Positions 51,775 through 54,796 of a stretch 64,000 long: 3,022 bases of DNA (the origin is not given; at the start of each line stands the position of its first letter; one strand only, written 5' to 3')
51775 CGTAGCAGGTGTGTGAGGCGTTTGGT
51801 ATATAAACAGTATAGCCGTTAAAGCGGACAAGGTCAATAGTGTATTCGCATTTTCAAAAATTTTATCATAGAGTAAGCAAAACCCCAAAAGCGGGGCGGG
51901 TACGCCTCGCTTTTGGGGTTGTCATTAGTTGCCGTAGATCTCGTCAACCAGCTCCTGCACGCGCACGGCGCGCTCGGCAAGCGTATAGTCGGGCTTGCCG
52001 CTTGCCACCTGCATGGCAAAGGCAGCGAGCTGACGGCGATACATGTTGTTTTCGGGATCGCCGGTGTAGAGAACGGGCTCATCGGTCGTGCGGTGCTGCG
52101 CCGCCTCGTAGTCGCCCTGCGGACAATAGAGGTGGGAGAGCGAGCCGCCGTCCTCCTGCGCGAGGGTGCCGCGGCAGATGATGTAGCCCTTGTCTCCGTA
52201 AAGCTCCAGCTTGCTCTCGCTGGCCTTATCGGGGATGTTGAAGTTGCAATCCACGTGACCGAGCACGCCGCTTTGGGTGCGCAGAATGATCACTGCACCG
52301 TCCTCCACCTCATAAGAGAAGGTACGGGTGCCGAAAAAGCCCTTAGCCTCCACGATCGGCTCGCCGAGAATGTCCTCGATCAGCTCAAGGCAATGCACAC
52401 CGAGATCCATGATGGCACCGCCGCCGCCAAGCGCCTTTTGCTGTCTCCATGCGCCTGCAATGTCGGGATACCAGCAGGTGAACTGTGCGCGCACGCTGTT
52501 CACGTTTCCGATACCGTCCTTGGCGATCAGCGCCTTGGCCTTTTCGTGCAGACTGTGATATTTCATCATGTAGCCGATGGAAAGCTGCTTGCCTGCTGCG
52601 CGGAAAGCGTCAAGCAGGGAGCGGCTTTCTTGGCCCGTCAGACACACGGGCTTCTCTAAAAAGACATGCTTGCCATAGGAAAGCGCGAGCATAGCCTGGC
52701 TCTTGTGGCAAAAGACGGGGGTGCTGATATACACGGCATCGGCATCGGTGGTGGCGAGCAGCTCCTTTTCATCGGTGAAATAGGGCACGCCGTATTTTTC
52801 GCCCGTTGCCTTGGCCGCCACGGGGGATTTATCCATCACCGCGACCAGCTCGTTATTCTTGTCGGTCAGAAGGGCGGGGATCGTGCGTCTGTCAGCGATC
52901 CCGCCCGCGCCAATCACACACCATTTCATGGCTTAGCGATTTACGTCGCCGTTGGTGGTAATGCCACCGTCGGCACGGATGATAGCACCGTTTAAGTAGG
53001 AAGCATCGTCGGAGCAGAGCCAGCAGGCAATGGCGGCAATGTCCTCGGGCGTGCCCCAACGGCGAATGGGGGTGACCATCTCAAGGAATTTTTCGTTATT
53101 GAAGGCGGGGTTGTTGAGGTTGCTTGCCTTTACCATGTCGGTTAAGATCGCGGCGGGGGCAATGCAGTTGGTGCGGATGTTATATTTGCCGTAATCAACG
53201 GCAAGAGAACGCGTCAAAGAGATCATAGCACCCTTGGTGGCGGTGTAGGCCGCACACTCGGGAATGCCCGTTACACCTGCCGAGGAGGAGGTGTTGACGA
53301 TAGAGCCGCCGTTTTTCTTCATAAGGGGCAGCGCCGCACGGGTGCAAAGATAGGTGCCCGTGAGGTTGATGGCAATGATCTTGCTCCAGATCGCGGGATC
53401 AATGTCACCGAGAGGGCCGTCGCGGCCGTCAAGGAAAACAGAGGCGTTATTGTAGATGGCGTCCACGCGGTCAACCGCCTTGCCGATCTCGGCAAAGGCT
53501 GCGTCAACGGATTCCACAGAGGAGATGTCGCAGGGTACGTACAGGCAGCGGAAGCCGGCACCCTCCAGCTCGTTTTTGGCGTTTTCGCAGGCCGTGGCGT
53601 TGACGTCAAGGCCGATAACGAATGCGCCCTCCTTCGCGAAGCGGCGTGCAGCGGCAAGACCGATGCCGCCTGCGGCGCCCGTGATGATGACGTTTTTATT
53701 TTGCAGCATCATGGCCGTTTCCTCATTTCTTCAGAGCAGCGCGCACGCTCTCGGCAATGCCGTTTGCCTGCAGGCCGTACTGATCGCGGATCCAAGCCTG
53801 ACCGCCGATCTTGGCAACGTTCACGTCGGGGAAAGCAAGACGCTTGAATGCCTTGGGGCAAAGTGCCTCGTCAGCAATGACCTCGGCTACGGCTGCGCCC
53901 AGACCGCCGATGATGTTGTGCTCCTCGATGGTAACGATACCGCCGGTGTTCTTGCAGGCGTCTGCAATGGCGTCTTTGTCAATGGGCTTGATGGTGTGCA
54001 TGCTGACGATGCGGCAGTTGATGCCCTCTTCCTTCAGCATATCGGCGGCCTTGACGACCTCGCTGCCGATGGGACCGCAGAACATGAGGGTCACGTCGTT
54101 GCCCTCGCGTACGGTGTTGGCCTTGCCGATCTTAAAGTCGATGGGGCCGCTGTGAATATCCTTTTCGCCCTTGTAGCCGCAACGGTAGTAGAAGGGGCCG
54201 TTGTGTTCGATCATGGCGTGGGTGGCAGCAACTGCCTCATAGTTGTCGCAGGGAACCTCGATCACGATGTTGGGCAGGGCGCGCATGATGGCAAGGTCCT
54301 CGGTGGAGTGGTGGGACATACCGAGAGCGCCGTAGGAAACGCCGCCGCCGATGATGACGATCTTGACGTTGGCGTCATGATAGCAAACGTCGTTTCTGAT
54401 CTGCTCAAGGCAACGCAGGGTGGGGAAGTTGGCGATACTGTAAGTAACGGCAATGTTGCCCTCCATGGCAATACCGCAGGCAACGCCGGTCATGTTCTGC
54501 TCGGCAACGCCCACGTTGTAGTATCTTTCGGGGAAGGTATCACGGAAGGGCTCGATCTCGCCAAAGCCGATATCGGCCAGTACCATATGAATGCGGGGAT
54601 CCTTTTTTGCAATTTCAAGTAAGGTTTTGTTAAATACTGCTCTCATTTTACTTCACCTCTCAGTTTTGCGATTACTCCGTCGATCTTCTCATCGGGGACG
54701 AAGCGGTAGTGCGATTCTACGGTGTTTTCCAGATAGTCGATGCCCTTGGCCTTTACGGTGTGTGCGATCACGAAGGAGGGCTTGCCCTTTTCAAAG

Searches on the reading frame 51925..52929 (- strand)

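Call 85: search_protein_families(library=pfam, proteins=[window:51925-52929:-], max_evalue=0.00001)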
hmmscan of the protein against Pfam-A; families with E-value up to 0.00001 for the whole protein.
window:51925-52929:- (334 aa): 3 families
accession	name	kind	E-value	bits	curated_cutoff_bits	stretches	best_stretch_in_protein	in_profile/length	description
PF22725.1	GFO_IDH_MocA_C3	-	2e-28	99.3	27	1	129-250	2-123/124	GFO/IDH/MocA C-terminal domain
PF01408.29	GFO_IDH_MocA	-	2.3e-25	90.1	24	1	2-120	2-120/120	Oxidoreductase family, NAD-binding Rossmann fold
PF02894.22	GFO_IDH_MocA_C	-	3.3e-20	73.3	22.9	1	132-332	1-207/218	Oxidoreductase family, C-terminal alpha/beta domain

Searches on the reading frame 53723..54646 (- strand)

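Call 85: search_protein_families(library=pfam, proteins=[window:53723-54646:-], max_evalue=0.00001)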
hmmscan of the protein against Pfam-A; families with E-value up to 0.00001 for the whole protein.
window:53723-54646:- (307 aa): 3 families
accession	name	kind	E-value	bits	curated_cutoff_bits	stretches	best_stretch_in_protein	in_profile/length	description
PF02779.29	Transket_pyr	-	9.5e-29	100.7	27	1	1-153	5-164/174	Transketolase, pyrimidine binding domain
PF02780.25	Transketolase_C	-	1e-27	97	25.9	1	174-297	1-124/124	Transketolase, C-terminal domain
PF17147.9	PFOR_II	-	7.7e-06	26.6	27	0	184-258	2-76/102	Pyruvate:ferredoxin oxidoreductase core domain II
